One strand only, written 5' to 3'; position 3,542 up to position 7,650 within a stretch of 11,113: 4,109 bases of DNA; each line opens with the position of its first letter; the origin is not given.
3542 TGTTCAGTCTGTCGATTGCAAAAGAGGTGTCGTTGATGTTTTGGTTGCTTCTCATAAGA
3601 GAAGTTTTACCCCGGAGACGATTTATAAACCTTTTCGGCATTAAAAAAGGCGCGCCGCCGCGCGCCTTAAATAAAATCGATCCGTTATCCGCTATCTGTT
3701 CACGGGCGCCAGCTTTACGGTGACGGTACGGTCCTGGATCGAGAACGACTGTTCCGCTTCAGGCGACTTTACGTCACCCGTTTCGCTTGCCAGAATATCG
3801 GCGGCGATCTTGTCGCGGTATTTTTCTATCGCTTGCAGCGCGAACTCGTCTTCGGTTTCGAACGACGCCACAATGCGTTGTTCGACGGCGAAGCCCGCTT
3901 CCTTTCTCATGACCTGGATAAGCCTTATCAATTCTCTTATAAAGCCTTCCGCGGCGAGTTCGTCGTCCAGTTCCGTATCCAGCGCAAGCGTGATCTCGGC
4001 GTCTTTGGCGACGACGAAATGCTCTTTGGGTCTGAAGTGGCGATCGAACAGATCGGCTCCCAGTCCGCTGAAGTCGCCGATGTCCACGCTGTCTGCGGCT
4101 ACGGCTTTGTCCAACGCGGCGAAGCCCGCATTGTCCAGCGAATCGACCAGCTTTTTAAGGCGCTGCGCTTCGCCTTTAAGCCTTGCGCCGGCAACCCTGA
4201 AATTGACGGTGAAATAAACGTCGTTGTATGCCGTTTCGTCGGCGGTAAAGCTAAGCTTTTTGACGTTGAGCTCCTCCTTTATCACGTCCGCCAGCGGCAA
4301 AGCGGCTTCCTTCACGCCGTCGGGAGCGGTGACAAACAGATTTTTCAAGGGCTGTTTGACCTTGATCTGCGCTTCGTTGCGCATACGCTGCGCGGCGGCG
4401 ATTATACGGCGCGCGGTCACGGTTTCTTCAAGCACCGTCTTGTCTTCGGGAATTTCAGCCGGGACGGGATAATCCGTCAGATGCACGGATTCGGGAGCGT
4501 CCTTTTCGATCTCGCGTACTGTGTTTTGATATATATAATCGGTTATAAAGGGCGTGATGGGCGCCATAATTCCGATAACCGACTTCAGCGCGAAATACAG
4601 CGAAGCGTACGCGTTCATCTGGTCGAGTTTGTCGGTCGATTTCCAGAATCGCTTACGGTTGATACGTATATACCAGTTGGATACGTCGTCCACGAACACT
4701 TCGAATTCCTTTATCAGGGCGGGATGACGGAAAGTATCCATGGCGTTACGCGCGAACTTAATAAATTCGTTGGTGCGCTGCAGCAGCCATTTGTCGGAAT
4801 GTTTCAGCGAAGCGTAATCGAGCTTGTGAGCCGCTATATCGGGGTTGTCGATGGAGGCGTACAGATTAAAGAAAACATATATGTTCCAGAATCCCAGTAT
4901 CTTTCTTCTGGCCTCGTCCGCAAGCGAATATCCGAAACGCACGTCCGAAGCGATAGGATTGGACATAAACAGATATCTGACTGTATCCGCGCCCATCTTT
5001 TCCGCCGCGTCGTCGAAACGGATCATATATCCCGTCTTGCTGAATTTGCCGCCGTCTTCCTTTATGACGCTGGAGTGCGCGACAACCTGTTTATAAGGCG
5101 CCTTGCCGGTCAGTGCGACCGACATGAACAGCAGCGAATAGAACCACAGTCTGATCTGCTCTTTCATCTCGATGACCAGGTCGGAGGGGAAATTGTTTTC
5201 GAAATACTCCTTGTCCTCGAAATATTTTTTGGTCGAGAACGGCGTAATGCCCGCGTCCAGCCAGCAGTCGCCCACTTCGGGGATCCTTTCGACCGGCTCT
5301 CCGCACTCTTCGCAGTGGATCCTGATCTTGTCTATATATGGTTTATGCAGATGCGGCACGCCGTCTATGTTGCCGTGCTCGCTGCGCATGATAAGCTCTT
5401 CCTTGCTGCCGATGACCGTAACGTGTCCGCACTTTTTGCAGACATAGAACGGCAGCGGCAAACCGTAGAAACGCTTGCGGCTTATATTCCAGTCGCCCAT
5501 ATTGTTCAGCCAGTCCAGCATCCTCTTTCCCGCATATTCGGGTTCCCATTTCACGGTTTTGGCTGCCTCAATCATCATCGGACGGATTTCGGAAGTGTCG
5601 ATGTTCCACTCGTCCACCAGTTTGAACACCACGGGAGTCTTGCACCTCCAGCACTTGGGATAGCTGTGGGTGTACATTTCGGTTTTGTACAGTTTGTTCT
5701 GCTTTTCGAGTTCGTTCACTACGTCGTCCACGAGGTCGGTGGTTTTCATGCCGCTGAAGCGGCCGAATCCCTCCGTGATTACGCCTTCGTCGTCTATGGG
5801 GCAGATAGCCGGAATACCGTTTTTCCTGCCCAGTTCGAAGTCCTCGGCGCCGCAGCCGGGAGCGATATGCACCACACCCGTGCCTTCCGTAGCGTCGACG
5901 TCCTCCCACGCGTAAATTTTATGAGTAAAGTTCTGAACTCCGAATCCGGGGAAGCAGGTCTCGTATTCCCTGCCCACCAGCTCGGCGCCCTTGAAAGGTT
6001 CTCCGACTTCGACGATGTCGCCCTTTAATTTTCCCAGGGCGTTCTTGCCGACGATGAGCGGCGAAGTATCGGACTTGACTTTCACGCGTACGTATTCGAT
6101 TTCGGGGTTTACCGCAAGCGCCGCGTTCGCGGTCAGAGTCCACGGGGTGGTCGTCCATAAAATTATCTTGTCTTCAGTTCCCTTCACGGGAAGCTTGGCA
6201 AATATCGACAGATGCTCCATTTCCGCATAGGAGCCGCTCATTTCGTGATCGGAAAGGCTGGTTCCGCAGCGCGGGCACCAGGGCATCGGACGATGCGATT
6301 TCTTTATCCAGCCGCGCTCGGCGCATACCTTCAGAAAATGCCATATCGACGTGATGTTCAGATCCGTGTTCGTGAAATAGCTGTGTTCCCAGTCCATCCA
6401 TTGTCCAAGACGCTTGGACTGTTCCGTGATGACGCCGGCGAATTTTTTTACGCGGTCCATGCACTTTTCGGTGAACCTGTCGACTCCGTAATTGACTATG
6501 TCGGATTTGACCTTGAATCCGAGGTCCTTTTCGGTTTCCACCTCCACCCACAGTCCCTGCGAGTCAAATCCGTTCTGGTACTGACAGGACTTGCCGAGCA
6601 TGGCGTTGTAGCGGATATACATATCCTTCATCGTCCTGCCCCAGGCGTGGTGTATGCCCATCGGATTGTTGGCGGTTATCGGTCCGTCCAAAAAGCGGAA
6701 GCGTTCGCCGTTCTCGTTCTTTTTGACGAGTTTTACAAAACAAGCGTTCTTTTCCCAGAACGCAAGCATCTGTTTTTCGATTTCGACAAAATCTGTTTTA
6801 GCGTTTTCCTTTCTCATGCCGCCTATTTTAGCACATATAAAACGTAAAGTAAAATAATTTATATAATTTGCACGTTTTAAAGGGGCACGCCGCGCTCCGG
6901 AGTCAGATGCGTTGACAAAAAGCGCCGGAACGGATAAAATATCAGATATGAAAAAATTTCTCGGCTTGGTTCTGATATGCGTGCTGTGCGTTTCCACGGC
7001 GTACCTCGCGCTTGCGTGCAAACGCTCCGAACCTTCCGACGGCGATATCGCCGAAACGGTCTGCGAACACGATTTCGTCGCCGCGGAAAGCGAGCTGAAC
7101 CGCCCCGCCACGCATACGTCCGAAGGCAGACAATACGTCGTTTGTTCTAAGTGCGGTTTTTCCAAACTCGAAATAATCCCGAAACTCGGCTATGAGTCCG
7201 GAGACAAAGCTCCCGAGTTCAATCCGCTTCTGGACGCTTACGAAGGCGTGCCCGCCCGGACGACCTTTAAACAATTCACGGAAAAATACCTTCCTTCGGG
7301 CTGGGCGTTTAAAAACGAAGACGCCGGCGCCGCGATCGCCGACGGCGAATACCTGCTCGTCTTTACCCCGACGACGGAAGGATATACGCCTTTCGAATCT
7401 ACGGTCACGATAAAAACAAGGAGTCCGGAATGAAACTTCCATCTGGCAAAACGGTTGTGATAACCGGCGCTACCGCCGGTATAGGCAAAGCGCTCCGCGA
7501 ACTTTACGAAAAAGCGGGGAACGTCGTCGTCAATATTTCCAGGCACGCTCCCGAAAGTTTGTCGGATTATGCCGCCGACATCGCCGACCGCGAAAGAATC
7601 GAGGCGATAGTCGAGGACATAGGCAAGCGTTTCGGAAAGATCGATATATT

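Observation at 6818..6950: Divergent ileS/lipoprotein promoter region with leaderless-type geometry on both sides and no T-box leader for ileS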

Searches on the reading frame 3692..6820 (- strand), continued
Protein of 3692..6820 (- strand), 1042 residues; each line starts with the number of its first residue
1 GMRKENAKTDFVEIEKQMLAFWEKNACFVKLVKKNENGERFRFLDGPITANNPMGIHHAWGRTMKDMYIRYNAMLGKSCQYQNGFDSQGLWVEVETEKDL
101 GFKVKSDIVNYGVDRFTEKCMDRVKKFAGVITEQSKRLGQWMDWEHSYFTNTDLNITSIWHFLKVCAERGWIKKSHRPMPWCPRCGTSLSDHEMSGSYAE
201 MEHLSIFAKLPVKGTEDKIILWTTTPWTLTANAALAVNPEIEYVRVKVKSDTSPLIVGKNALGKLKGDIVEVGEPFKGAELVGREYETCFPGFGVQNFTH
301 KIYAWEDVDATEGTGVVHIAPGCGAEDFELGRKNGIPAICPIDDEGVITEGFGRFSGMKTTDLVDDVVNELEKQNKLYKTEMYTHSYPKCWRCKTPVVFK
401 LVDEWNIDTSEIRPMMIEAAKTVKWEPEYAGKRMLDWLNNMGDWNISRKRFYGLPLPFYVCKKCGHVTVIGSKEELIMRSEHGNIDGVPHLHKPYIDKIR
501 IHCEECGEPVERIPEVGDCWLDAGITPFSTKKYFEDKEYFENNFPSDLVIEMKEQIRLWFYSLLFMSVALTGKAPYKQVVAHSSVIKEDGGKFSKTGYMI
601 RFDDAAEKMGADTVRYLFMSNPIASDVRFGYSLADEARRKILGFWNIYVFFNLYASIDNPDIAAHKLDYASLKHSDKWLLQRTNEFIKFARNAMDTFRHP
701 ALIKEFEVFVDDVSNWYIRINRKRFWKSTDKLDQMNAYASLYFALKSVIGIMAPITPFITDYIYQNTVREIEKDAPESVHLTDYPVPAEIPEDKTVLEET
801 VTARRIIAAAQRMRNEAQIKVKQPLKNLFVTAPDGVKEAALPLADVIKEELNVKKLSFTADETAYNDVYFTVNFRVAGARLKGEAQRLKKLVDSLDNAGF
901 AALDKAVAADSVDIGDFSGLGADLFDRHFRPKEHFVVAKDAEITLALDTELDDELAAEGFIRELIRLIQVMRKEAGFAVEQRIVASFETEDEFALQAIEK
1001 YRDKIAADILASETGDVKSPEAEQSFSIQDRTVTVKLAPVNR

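Call 23: find_encoding_contigs(protein=P0003, flank=2500, max_places=3)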
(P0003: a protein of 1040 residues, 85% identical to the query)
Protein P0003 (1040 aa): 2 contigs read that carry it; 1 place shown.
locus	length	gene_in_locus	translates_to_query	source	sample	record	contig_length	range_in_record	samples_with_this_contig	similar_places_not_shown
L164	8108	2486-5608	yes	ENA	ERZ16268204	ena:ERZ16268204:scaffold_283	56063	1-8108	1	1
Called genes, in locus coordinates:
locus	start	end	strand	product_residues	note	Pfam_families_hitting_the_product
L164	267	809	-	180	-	-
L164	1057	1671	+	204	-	PF13189:Cytidylate_kin2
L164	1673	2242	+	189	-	-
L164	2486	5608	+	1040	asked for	PF00133:tRNA-synt_1, PF09334:tRNA-synt_1g (faint), PF08264:Anticodon_1, PF19302:DUF5915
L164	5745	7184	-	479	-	-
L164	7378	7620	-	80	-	PF06257:VEG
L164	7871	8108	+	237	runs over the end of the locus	PF00288:GHMP_kinases_N (weak)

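Call 24: find_encoding_contigs(protein=P0002, flank=2500, max_places=3)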
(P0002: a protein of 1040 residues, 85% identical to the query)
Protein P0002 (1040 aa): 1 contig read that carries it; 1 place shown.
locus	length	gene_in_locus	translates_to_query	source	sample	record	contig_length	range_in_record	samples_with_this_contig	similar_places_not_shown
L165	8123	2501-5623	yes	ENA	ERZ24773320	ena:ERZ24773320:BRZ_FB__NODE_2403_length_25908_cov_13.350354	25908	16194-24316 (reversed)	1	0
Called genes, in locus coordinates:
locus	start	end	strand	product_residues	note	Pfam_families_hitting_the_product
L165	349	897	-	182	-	-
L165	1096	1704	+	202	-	PF13189:Cytidylate_kin2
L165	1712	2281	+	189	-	-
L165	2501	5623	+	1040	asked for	PF00133:tRNA-synt_1, PF09334:tRNA-synt_1g (faint), PF08264:Anticodon_1, PF19302:DUF5915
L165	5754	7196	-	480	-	-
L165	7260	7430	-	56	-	PF06257:VEG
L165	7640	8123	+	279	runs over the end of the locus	PF00288:GHMP_kinases_N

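Call 37: find_encoding_contigs(protein=P0001, flank=10000, max_places=2)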
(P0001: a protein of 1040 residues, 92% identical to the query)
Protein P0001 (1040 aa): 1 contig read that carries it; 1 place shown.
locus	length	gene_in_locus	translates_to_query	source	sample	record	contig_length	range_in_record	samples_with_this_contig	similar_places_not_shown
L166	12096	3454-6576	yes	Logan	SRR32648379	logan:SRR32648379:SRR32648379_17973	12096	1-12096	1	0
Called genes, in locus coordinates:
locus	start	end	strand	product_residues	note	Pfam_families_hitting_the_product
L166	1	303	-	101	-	?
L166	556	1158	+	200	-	PF13189:Cytidylate_kin2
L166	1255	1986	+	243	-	-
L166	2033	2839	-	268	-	PF00106:adh_short, PF08659:KR, PF13561:adh_short_C2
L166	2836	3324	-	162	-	-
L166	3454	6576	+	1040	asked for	PF00133:tRNA-synt_1, PF09334:tRNA-synt_1g (faint), PF08264:Anticodon_1, PF19302:DUF5915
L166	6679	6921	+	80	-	PF06257:VEG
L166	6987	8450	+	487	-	-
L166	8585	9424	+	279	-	PF00288:GHMP_kinases_N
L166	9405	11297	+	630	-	PF02922:CBM_48, PF00128:Alpha-amylase, PF02806:Alpha-amylase_C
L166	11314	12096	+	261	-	?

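Call 38: find_encoding_contigs(protein=P0009, flank=10000, max_places=1)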
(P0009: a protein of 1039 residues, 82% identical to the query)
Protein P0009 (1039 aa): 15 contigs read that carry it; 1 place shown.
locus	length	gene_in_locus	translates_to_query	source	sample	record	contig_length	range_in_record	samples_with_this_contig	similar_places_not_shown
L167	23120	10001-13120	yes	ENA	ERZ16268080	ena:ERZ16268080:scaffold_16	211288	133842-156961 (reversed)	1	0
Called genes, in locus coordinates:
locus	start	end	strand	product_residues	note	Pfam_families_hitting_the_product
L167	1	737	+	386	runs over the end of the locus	PF07228:SpoIIE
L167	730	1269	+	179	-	PF00149:Metallophos, PF12850:Metallophos_2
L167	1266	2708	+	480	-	PF12838:Fer4_7, PF14697:Fer4_21 (weak), PF12797:Fer4_2 (weak), PF00037:Fer4, PF12837:Fer4_6 (weak), PF13237:Fer4_10 (weak), PF00037:Fer4, PF02906:Fe_hyd_lg_C, +4 more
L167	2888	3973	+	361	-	PF00535:Glycos_transf_2 (weak), PF07719:TPR_2 (faint)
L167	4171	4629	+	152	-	PF00578:AhpC-TSA, PF08534:Redoxin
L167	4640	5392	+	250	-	PF14938:SNAP (faint), PF13424:TPR_12 (weak), PF07719:TPR_2 (faint), PF00515:TPR_1 (faint), PF13181:TPR_8 (faint), PF13374:TPR_10 (faint), PF13424:TPR_12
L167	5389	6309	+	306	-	PF13228:DUF4037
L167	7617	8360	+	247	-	PF01553:Acyltransferase (faint)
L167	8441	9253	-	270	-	PF00106:adh_short, PF08659:KR (weak), PF13561:adh_short_C2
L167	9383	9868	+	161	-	-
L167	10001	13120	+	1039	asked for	PF00133:tRNA-synt_1, PF09334:tRNA-synt_1g (faint), PF08264:Anticodon_1, PF19302:DUF5915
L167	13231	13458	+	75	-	PF06257:VEG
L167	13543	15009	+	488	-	PF12673:SipL (faint)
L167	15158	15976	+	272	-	PF00288:GHMP_kinases_N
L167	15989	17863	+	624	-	PF02922:CBM_48, PF00128:Alpha-amylase, PF02806:Alpha-amylase_C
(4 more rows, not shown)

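Call 47: search_protein_families(library=ncbifam, proteins=[L161:11141-11971:+, window:3692-6817:-], max_evalue=0.001)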
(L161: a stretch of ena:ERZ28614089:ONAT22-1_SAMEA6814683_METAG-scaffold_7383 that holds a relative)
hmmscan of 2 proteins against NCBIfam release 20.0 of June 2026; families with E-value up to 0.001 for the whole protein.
L161:11141-11971:+ (276 aa): 13 families
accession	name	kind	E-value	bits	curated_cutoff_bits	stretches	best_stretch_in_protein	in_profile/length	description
NF011202.0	PRK14608.1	equivalog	3.6e-20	72.4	204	1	6-260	11-281/294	4-(cytidine 5'-diphospho)-2-C-methyl-D-erythritol kinase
TIGR00154.1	ispE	equivalog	9.3e-19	68.1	138.7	1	7-240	5-254/294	4-(cytidine 5'-diphospho)-2-C-methyl-D-erythritol kinase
NF002870.0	PRK03188.1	equivalog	1.5e-16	60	286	1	8-185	14-196/310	4-(cytidine 5'-diphospho)-2-C-methyl-D-erythritol kinase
NF003216.0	PRK04181.1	equivalog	2.5e-15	56.9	191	1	8-183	4-187/257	4-(cytidine 5'-diphospho)-2-C-methyl-D-erythritol kinase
NF011205.0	PRK14611.1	equivalog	3.5e-12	46.4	364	1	9-238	6-246/275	4-(cytidine 5'-diphospho)-2-C-methyl-D-erythritol kinase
TIGR01920.1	Shik_kin_archae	equivalog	1.2e-09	37.9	126.85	1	41-132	26-117/266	shikimate kinase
NF004568.0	PRK05905.1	equivalog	3.2e-09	36.8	321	1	8-183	7-189/261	4-(cytidine 5'-diphospho)-2-C-methyl-D-erythritol kinase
NF002288.1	PRK01212.1-4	equivalog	1.9e-08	33.7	194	1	73-126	65-118/303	homoserine kinase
TIGR00191.1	thrB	equivalog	6.1e-08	31.9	168.25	1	73-124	69-120/304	homoserine kinase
NF003036.0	PRK03926.1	equivalog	1.4e-07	30.9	403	1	68-140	60-131/302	mevalonate kinase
TIGR00549.1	mevalon_kin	equivalog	1.5e-07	31.2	163.05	1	67-129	65-125/276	mevalonate kinase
NF040847.1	mev_decarb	equivalog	1.4e-05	24.4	560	1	65-141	100-177/350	bisphosphomevalonate decarboxylase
NF003006.0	PRK03817.1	equivalog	0.00099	18.2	443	0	68-141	71-144/352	galactokinase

window:3692-6817:- (1041 aa): 16 families
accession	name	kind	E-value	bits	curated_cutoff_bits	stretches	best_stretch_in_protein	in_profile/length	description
TIGR00392.1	ileS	equivalog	9e-220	732.1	621.4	1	4-833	2-853/861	isoleucine--tRNA ligase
NF000258.1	MupB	exception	4.3e-178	594.3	1900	1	13-1032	8-1023/1033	mupirocin-resistant isoleucine--tRNA ligase MupB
NF000257.1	MupA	exception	2.8e-172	574.9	1900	1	10-991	5-978/1024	mupirocin-resistant isoleucine--tRNA ligase MupA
TIGR00422.1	valS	equivalog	6.5e-124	414.8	612.1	2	300-895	255-828/863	valine--tRNA ligase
NF009687.0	PRK13208.1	equivalog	3.8e-120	402.4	738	2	299-865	253-796/801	valine--tRNA ligase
NF004349.1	PRK05729.1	equivalog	2.9e-105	353.3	704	2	300-868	249-785/860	valine--tRNA ligase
NF040702.1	ileS_w_GNAT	exception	4.1e-83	279.6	1999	2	301-764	495-954/1100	isoleucine--tRNA ligase, N-acetyltransferase domain-containing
NF011492.0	PRK14900.1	equivalog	1.9e-76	257.8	1783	2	306-839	271-779/1044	valine--tRNA ligase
NF000540.1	alt_ValS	exception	8.2e-52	176.2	900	2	356-838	339-809/827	valine--tRNA ligase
NF008957.0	PRK12300.1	subfamily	1.1e-42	146.1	677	3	7-321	3-316/946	leucine--tRNA ligase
TIGR00395.1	leuS_arch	equivalog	2e-36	125.4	648.5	2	12-327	2-316/938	leucine--tRNA ligase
TIGR00396.1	leuS_bact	equivalog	4.9e-16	58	548.4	1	211-553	233-530/843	leucine--tRNA ligase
TIGR00398.1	metG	equivalog_domain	2.3e-11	43.1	336.35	1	559-765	295-500/530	methionine--tRNA ligase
NF001100.0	PRK00133.1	equivalog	3.6e-11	42.3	587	1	386-814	172-545/676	methionine--tRNA ligase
NF008900.0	PRK12267.1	equivalog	3.5e-09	35.7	598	1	518-772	227-478/648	methionine--tRNA ligase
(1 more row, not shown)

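Call 63: search_solved_structures(query=window:3692-6817:-, max_evalue=1e-50)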
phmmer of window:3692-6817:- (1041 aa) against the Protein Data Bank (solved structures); distinct sequences matched with E-value up to 1e-50: 15.
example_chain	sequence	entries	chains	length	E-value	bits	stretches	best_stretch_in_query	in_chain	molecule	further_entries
8c8w_A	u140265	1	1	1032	9.9e-183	613.1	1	2-1010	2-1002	Isoleucine--tRNA ligase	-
8c9d_A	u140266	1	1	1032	1.2e-180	606.2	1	2-1010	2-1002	Isoleucine--tRNA ligase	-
8c8u_A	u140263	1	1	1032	1.8e-180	605.6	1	2-1010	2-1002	Isoleucine--tRNA ligase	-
8c8v_A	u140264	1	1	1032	1.8e-180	605.6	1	2-1010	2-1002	Isoleucine--tRNA ligase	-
1ile_A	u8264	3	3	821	1.5e-169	569.5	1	2-810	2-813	ISOLEUCYL-TRNA SYNTHETASE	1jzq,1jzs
9w01_B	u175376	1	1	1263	4.3e-141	475.2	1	9-1006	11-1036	Isoleucine--tRNA ligase, cytoplasmic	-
8wnd_A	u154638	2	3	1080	1e-136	460.8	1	2-1032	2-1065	isoleucine--tRNA ligase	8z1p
7d5c_A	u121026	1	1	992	1.1e-128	434.2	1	2-895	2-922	Isoleucine--tRNA ligase, cytoplasmic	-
9wqs_A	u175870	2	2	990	1.1e-128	434.1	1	2-895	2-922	Isoleucine--tRNA ligase, cytoplasmic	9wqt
6ldk_A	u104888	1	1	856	1.6e-115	390.5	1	10-770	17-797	Isoleucine--tRNA ligase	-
8c9f_A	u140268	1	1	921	4.2e-90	306.4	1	14-831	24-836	Isoleucine--tRNA ligase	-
8c9e_A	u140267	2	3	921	1.3e-87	298.2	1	14-831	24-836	Isoleucine--tRNA ligase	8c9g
1ffy_A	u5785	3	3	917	2e-84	287.6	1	14-799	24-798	ISOLEUCYL-TRNA SYNTHETASE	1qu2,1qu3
8wnf_A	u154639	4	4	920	6.6e-66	226.3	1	14-789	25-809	Isoleucine--tRNA ligase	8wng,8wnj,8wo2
8wni_A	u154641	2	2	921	6.6e-66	226.3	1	14-789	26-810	Isoleucine--tRNA ligase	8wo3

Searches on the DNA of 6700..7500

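Call 43: search_rna_families(source=window, start=6700, end=7500, threshold=evalue, max_evalue=10)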
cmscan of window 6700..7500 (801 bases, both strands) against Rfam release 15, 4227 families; matches with E-value up to 10: 7.
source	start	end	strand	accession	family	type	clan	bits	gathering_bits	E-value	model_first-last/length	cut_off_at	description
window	6823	6954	+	RF02323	TtnuHACA16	Gene; snRNA; snoRNA; HACA-box;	-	19.7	100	4.8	1-117/117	no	Tetrahymena snoRNA TtnuHACA16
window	6735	6868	-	RF01859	Phe_leader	Cis-reg; leader;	-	18.8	55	2.2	1-125/125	no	Phenylalanine leader peptide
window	7463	7491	+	RF03042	porB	Gene; sRNA;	-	17.1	35.1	4.4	23-52/61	no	porB RNA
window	6788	6830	-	RF01726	SAM-II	Cis-reg; riboswitch;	-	15.7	44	4.6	1-60/60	no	SAM-II riboswitch aptamer (SAM-II long loop)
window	7127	7199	-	RF01634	ceN44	Gene; snRNA; snoRNA; CD-box;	-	15.1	70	5.6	1-74/74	no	Caenorhabditis snoRNA ceN44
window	7435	7465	+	RF01370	CRISPR-DR57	Gene; CRISPR;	-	13.8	39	8.6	1-37/37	no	CRISPR RNA direct repeat element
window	6942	7076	-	RF02757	Erse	Gene; sRNA;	-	9.6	138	4.3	1-252/252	no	Erse small RNA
